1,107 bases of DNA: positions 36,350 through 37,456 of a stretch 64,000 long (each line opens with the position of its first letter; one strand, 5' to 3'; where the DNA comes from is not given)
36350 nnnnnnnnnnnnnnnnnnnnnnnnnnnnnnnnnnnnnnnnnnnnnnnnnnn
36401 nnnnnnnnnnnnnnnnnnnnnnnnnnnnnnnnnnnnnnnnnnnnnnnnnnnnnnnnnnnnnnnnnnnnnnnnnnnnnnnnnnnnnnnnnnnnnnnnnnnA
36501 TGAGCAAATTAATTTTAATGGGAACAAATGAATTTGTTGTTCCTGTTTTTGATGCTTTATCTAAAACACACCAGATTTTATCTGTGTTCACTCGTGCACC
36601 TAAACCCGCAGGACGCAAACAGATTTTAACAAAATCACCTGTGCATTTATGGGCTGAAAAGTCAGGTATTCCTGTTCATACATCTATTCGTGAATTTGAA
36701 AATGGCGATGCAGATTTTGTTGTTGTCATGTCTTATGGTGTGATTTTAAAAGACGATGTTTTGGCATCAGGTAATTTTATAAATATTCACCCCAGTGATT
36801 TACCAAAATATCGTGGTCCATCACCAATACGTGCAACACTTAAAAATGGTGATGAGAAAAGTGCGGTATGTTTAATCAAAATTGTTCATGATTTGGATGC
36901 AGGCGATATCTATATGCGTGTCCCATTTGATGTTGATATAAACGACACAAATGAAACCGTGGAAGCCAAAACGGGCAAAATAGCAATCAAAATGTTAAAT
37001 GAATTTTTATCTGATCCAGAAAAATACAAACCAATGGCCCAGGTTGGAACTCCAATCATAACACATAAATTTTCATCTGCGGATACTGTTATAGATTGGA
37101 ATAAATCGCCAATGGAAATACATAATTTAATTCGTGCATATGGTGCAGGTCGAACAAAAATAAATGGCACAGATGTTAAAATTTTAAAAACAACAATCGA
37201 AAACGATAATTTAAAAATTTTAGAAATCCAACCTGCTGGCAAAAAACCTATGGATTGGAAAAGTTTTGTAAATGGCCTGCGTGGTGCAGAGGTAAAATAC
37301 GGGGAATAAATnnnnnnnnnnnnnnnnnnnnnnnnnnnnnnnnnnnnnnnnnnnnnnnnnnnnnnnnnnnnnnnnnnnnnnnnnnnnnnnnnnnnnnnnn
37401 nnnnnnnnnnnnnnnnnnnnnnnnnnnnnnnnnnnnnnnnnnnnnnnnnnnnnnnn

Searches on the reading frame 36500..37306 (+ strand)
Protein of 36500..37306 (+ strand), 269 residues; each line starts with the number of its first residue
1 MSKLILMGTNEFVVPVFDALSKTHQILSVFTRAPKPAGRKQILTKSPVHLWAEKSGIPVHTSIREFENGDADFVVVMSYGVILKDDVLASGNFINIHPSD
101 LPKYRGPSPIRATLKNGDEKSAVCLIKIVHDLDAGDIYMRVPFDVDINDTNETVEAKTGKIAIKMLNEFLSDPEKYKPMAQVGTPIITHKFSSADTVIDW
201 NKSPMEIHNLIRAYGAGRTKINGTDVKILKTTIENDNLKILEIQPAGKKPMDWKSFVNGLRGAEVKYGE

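Call 21: search_protein_families(library=pfam, proteins=[window:36500-37306:+], max_evalue=0.01)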
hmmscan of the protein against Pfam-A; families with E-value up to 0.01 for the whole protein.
window:36500-37306:+ (269 aa): 2 families
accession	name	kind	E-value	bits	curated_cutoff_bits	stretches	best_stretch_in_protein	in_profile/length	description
PF00551.24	Formyl_trans_N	-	7.1e-23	81.7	26.1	1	6-166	7-177/181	Formyl transferase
PF02911.23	Formyl_trans_C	-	1.5e-11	44.7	21.1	2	192-236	3-50/100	Formyl transferase, C-terminal domain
